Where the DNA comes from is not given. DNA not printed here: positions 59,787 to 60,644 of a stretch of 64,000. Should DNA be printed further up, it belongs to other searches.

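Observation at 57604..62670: RNR operon with embedded Fe/Mn-SOD-like protein, IscU and IscA, followed by glutaredoxin, a self-contained metallocofactor and redox module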

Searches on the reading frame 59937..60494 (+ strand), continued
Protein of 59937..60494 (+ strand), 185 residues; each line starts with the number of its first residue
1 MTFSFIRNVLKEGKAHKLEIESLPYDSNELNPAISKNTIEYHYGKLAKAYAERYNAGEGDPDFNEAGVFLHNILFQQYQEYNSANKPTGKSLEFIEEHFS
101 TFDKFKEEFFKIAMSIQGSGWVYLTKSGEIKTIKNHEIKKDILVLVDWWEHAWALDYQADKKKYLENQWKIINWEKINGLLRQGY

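Call 36: search_protein_families(library=pfam, proteins=[L017:6533-7189:+, L013:7185-7430:+, L046:5330-6004:+, L070:1799-2638:+, L047:3217-3549:+, L064:6730-6987:+], max_evalue=0.01)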
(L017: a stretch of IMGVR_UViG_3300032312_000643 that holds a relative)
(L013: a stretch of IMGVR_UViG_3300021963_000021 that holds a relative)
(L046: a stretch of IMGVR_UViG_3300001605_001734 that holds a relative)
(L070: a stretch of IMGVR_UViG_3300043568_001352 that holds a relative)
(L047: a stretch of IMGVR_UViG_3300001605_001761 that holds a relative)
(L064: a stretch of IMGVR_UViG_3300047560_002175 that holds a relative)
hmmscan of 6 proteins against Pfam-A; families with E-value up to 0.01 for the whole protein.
L017:6533-7189:+ (218 aa): 1 family
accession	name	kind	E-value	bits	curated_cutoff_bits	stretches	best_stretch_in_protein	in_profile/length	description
PF00596.27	Aldolase_II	-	3.2e-27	96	22.2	1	4-212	2-182/183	Class II Aldolase and Adducin N-terminal domain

L013:7185-7430:+ (81 aa): 0 families

L046:5330-6004:+ (224 aa): 1 family
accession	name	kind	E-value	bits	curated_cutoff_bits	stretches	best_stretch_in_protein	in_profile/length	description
PF01844.29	HNH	-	0.0014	19.2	21.4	1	23-45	14-36/47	HNH endonuclease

L070:1799-2638:+ (279 aa): 2 families
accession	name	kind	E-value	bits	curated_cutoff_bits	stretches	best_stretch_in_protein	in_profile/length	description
PF04280.21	Tim44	-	1.1e-16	61.7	29.6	1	148-277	2-146/147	Tim44-like domain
PF25592.1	DUF7937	-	0.0028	17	31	1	44-175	121-241/402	Domain of unknown function (DUF7937)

L047:3217-3549:+ (110 aa): 1 family
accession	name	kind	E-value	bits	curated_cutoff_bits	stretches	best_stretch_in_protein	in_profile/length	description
PF07484.17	Collar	-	8.9e-22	77.3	24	1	20-72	1-53/57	Phage Tail Collar Domain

L064:6730-6987:+ (85 aa): 0 families

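Call 38: predict_structure(alignment_id=A1)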
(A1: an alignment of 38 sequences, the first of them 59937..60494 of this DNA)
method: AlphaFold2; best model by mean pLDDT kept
length: 185 residues; sequences in the alignment: 38
mean_pLDDT: 82.7   pTM: 0.78
mean pLDDT of the five models: 82.7, 81.8, 78.7, 66.8, 64.6
residues with pLDDT >= 90: 69; 70-90: 84; 50-70: 23; < 50: 9
segments of 3 or more residues with pLDDT < 50: 1-4
pLDDT, mean of each block of 10 residues (from residue 1): 44 67 90 88 89 91 88 91 92 97 94 81 92 80 80 61 85 90 62
secondary structure, 60 per line:
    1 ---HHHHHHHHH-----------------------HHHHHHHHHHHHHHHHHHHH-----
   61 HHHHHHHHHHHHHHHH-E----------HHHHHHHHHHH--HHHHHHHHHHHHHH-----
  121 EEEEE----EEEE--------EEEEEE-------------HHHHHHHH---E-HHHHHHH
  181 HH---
elements in order: H4-12 H36-55 H61-76 H89-99 H102-115 E121-125 E130-133 E142-147 H161-168 H174-182

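Call 42: fold_search(model_id=the predicted structure, library=pdb)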
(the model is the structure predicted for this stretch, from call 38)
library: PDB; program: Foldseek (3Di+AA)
matches with E <= 10: 429; with E <= 0.001: 251
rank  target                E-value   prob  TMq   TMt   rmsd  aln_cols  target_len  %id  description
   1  9twc_A                6.9e-12  1.00  0.82  0.79   2.2       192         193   26  Legionella monocytogenes SodA wt (released 2026-03-11)
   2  3ak1_B                1.3e-11  1.00  0.76  0.67   4.1       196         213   27  Superoxide dismutase from Aeropyrum pernix K1, apo-form (released 2011-02-02)
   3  1b06_A                1.7e-11  1.00  0.80  0.72   3.1       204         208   29  SUPEROXIDE DISMUTASE FROM SULFOLOBUS ACIDOCALDARIUS (released 1999-11-18)
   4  3ak2_D                1.7e-11  1.00  0.76  0.68   4.1       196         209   27  Superoxide dismutase from Aeropyrum pernix K1, Mn-bound form (released 2011-02-02)
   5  8avm_A                1.8e-11  1.00  0.77  0.74   2.9       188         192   31  Mutant of Superoxide Dismutase sodfm2 from Bacteroides fragilis (released 2023-04-19)
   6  3ak1_A                2.0e-11  1.00  0.77  0.68   4.0       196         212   27  Superoxide dismutase from Aeropyrum pernix K1, apo-form (released 2011-02-02)
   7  3ak2_A                2.3e-11  1.00  0.77  0.68   4.0       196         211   27  Superoxide dismutase from Aeropyrum pernix K1, Mn-bound form (released 2011-02-02)
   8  1y67_A                2.6e-11  1.00  0.81  0.72   3.2       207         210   25  Crystal Structure of Manganese Superoxide Dismutase from Deinococcus radiodurans (released 2004-12-21)
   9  3ak2_C                2.6e-11  1.00  0.77  0.68   4.1       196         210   27  Superoxide dismutase from Aeropyrum pernix K1, Mn-bound form (released 2011-02-02)
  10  3ak2_B                2.9e-11  1.00  0.77  0.68   4.1       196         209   27  Superoxide dismutase from Aeropyrum pernix K1, Mn-bound form (released 2011-02-02)
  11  1wb8_A                3.9e-11  1.00  0.79  0.71   3.1       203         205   29  Iron Superoxide Dismutase (FE-SOD) from the Hyperthermophile SULFOLOBUS SOLFATARICUS. 2.3 A Resolution Structure of Re (released 2004-11-08)
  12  1ma1_A                4.7e-11  1.00  0.75  0.69   4.5       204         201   26  Structure and properties of the atypical iron superoxide dismutase from Methanobacterium thermoautotrophicum (released 2002-08-21)
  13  8avl_A                4.9e-11  1.00  0.75  0.73   3.5       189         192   32  Superoxide dismutase SodFM2 from Bacteroides fragilis (released 2023-04-19)
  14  3tjt                  5.2e-11  1.00  0.79  0.73   3.6       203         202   27  Crystal Structure Analysis of the superoxide dismutase from Clostridium difficile (released 2012-08-29)
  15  2cdy_C                6.2e-11  1.00  0.81  0.72   3.3       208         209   25  Manganese Superoxide Dismutase (Mn-SOD) from Deinococcus radiodurans (released 2006-02-13)
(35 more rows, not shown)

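Call 54: search_protein_representatives(protein=window:59937-60494:+)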
Query: 185 residues. Proteins with E-value up to 0.001 (for the whole library): 3319; up to 1e-10: 712; up to 1e-30: 38. The best 150 are listed.
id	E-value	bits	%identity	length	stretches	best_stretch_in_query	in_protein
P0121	4.6e-75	267.8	65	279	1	1-182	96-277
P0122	3.6e-71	255.1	65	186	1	3-184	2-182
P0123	5.4e-64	231.7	62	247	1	17-179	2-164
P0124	3.7e-60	219.2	60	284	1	17-181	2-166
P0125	3.2e-56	206.4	56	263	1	17-181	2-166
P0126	1.6e-55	204.1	54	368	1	18-181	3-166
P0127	2.1e-48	180.9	46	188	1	11-184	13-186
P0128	3.3e-47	177.0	60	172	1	1-142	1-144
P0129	3.5e-46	173.6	49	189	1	11-181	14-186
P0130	7.7e-46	172.5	49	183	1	4-180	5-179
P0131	3.1e-43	164.0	48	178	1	16-182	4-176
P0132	7.5e-42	159.5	46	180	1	9-179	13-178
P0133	9.0e-42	159.2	57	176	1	8-136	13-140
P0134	1.7e-41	158.4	54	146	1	5-143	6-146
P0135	4.4e-40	153.7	55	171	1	35-161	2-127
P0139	3.1e-38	147.7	49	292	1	17-180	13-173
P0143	4.4e-37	144.0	51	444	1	35-169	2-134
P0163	2.4e-29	118.7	56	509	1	1-115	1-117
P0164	4.6e-29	117.8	38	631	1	17-181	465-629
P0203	2.0e-22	96.2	66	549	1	114-183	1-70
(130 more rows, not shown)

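Call 55: search_protein_families(library=pfam, proteins=[P0121, P0123, P0124, P0125, P0126, P0139, P0143, P0164, P0163, P0203], max_evalue=0.001)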
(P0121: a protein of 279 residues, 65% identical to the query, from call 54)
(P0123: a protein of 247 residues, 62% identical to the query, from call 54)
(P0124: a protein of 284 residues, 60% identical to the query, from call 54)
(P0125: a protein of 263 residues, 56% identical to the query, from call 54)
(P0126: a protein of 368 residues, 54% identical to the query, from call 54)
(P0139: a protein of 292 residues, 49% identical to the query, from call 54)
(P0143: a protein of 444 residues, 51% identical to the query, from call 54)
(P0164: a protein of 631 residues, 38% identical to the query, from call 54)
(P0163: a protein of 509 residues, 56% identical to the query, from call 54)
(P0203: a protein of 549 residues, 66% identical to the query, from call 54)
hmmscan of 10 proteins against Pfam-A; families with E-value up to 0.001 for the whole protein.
P0121 (279 aa): 2 families
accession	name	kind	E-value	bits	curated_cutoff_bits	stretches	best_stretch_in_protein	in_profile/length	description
PF02777.23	Sod_Fe_C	-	2.2e-22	79.5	20.9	1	183-273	2-100/102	Iron/manganese superoxide dismutases, C-terminal domain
PF00081.27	Sod_Fe_N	-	3.8e-09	37.3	27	1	117-153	6-42/82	Iron/manganese superoxide dismutases, alpha-hairpin domain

P0123 (247 aa): 2 families
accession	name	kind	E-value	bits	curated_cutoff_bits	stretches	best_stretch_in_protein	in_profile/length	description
PF02777.23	Sod_Fe_C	-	1.4e-22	80.1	20.9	1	75-165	4-102/102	Iron/manganese superoxide dismutases, C-terminal domain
PF00081.27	Sod_Fe_N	-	4.8e-09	37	27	1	4-41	3-40/82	Iron/manganese superoxide dismutases, alpha-hairpin domain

P0124 (284 aa): 2 families
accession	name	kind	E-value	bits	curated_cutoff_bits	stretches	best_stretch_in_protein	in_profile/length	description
PF02777.23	Sod_Fe_C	-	2.7e-24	85.6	20.9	1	77-165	6-102/102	Iron/manganese superoxide dismutases, C-terminal domain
PF00081.27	Sod_Fe_N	-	1.6e-08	35.3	27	1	5-41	4-40/82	Iron/manganese superoxide dismutases, alpha-hairpin domain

P0125 (263 aa): 3 families
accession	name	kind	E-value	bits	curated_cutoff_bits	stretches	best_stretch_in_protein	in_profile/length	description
PF02777.23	Sod_Fe_C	-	3.8e-23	81.9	20.9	1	77-165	6-102/102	Iron/manganese superoxide dismutases, C-terminal domain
PF00081.27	Sod_Fe_N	-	2.9e-07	31.3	27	1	5-41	4-40/82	Iron/manganese superoxide dismutases, alpha-hairpin domain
PF19197.5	DUF5872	-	5.3e-05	24.2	27.5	1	216-255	1-39/116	Family of unknown function (DUF5872)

P0126 (368 aa): 2 families
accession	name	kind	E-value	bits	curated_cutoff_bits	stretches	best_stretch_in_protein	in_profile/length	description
PF02777.23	Sod_Fe_C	-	1.2e-21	77.1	20.9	1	75-165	4-102/102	Iron/manganese superoxide dismutases, C-terminal domain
PF00081.27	Sod_Fe_N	-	4.7e-07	30.6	27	1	4-41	3-40/82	Iron/manganese superoxide dismutases, alpha-hairpin domain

P0139 (292 aa): 2 families
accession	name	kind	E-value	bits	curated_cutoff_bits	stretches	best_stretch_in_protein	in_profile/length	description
PF02777.23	Sod_Fe_C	-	5.5e-18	65.3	20.9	1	87-171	10-100/102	Iron/manganese superoxide dismutases, C-terminal domain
PF00081.27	Sod_Fe_N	-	4e-07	30.9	27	1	18-54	6-42/82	Iron/manganese superoxide dismutases, alpha-hairpin domain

P0143 (444 aa): 1 family
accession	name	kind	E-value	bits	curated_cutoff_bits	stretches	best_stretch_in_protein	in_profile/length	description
PF02777.23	Sod_Fe_C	-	2.8e-06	27.7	20.9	1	55-104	2-50/102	Iron/manganese superoxide dismutases, C-terminal domain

P0164 (631 aa): 1 family
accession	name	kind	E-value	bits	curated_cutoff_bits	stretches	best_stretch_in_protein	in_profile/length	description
PF02777.23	Sod_Fe_C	-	4.3e-20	72.1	20.9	1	537-628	4-102/102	Iron/manganese superoxide dismutases, C-terminal domain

P0163 (509 aa): 1 family
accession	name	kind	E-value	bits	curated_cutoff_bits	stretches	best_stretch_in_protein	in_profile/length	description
PF00081.27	Sod_Fe_N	-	5.1e-08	33.7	27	1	21-67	3-49/82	Iron/manganese superoxide dismutases, alpha-hairpin domain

P0203 (549 aa): 1 family
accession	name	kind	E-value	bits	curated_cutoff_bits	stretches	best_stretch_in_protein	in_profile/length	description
PF02777.23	Sod_Fe_C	-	1.6e-12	47.8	20.9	1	2-66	29-101/102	Iron/manganese superoxide dismutases, C-terminal domain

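Call 56: find_related_loci(query=P0124, collection=viral_contigs, flank=8000)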
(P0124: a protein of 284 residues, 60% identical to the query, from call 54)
Query P0124 (284 aa) in viral_contigs; peptide patterns used: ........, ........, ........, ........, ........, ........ (x = any residue, [..] = any of these).
547 stretches matched a pattern; 536 encode a relative of the query (tblastn E <= 1e-3); the best 80 are kept; 80 distinct loci.
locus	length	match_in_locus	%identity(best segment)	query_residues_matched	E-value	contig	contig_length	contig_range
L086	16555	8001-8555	70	1-186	7e-88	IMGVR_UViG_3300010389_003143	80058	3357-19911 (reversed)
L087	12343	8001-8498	67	2-167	3e-75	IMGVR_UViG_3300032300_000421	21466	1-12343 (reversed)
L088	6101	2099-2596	66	2-167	4e-74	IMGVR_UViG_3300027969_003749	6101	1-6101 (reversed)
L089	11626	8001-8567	59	3-191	1e-72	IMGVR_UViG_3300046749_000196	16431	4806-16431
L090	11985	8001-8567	59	3-191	2e-72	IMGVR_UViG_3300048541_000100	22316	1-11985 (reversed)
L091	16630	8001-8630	55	3-210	2e-72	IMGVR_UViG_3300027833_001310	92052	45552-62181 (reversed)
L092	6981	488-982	66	2-166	6e-72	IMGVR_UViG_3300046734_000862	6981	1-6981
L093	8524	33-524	65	3-166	2e-70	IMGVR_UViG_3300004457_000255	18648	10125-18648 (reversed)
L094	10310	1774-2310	60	2-186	3e-70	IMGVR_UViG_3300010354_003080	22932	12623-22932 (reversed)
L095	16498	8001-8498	65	2-167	3e-69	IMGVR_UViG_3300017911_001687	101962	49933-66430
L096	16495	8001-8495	62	3-167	3e-69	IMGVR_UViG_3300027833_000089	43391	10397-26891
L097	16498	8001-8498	65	2-167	3e-69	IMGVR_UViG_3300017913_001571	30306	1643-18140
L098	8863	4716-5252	61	3-181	2e-69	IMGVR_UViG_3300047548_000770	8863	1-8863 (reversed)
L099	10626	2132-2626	62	2-166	6e-69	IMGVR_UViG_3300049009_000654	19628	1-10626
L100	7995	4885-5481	55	2-199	5e-69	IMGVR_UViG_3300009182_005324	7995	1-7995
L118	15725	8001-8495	60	2-166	5e-67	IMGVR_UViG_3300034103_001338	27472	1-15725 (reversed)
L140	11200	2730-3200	62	10-166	2e-65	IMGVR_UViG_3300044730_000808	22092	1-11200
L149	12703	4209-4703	60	2-166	3e-65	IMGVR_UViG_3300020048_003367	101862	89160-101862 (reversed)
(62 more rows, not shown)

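Call 57: find_related_loci(query=P0127, collection=viral_contigs, flank=8000)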
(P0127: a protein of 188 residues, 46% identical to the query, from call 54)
Query P0127 (188 aa) in viral_contigs; peptide patterns used: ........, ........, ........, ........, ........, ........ (x = any residue, [..] = any of these).
22 stretches matched a pattern; 20 encode a relative of the query (tblastn E <= 1e-3); 20 distinct loci.
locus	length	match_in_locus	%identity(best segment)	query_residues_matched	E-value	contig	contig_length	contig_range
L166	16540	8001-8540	55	1-182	4e-66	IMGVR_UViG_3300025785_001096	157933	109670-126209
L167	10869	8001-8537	52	3-182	3e-62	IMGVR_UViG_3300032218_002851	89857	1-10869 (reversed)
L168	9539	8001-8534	49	4-182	3e-59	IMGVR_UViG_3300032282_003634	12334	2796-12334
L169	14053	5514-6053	42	1-182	7e-47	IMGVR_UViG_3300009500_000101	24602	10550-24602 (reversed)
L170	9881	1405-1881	49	25-184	2e-45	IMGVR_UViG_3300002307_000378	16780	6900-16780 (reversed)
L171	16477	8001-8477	49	25-184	2e-45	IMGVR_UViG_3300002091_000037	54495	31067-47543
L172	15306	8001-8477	49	25-184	2e-45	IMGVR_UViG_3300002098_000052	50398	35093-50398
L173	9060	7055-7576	42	1-182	3e-44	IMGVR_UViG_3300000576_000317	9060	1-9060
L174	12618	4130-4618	46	19-182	6e-44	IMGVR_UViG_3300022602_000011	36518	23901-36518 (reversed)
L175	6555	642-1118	48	25-184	1e-43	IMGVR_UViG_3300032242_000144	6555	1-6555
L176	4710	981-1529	39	1-185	6e-43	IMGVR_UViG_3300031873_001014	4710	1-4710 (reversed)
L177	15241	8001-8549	39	1-185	7e-43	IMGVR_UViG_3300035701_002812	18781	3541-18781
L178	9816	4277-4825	39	1-185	7e-43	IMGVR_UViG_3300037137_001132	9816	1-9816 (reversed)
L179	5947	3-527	40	9-185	3e-42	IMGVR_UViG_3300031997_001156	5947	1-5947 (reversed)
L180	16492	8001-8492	39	17-182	2e-39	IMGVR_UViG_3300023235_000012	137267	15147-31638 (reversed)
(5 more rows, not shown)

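Call 58: find_related_loci(query=P0130, collection=viral_contigs, flank=8000)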
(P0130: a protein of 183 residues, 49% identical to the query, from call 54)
Query P0130 (183 aa) in viral_contigs; peptide patterns used: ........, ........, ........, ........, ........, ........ (x = any residue, [..] = any of these).
13 stretches matched a pattern; 7 encode a relative of the query (tblastn E <= 1e-3); 7 distinct loci.
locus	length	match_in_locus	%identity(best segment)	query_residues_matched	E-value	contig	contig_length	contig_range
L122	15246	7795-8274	52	23-180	8e-54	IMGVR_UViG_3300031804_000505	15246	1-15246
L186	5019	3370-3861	52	19-180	7e-53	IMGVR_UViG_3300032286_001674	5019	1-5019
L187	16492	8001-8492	49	19-180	6e-51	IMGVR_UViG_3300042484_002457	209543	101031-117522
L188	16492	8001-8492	49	19-180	6e-51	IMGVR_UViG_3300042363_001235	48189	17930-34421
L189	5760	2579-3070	49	19-180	6e-51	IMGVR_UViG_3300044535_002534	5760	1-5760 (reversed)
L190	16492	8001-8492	52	19-180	4e-56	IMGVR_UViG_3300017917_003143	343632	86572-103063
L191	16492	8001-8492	49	19-180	3e-49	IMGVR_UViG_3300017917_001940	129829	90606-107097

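Call 62: search_protein_families(library=ncbifam, proteins=[L118:5265-6065:+, L140:1355-2425:+, L149:1943-2521:+], max_evalue=0.001)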
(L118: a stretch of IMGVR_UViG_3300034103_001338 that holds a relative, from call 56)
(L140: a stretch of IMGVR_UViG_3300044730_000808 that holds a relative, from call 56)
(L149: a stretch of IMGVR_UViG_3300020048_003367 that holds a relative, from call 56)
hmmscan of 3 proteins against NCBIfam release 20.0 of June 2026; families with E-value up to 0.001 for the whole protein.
L118:5265-6065:+ (266 aa): 9 families
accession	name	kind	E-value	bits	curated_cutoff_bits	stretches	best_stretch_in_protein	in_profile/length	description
TIGR00552.1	nadE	equivalog_domain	1.6e-52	178.3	63.65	1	4-220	3-213/251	NAD(+) synthase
NF010587.0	PRK13980.1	equivalog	9e-52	175.9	255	1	2-259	10-254/267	NAD+ synthase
NF001979.1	PRK00768.1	equivalog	2e-33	116.1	250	1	2-219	16-238/266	NAD(+) synthase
NF002048.0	PRK00876.1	subfamily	3.9e-32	111.3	313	2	113-219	172-278/330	NAD(+) synthase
NF010588.0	PRK13981.1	equivalog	7.2e-22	77.5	479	1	4-218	266-480/546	NAD+ synthase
NF002730.0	PRK02628.1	equivalog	2.4e-08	32.6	473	1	18-153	354-491/677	NAD(+) synthase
NF001138.1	PRK00143.1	equivalog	5e-06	25.7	284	1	27-69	3-45/345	tRNA 2-thiouridine(34) synthase MnmA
NF000848.1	PRK00074.1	equivalog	0.00047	18.9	400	0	4-45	197-235/512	glutamine-hydrolyzing GMP synthase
TIGR00884.1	guaA_Cterm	equivalog_domain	0.00053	19.4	338.75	0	24-45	17-38/310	glutamine-hydrolyzing GMP synthase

L140:1355-2425:+ (356 aa): 2 families
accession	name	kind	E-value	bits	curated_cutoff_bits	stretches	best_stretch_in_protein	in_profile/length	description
TIGR00629.1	uvde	equivalog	2.1e-30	106.3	124.45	1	49-277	38-272/312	UV DNA damage repair endonuclease UvsE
NF002640.0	PRK02308.1-4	equivalog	1.2e-18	67.2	456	1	38-250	29-235/308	UV DNA damage repair endonuclease UvsE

L149:1943-2521:+ (192 aa): 1 family
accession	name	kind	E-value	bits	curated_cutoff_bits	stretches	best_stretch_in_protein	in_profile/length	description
TIGR02869.1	spore_SleB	equivalog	4.9e-17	62.5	236.5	1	47-187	72-199/201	spore cortex-lytic enzyme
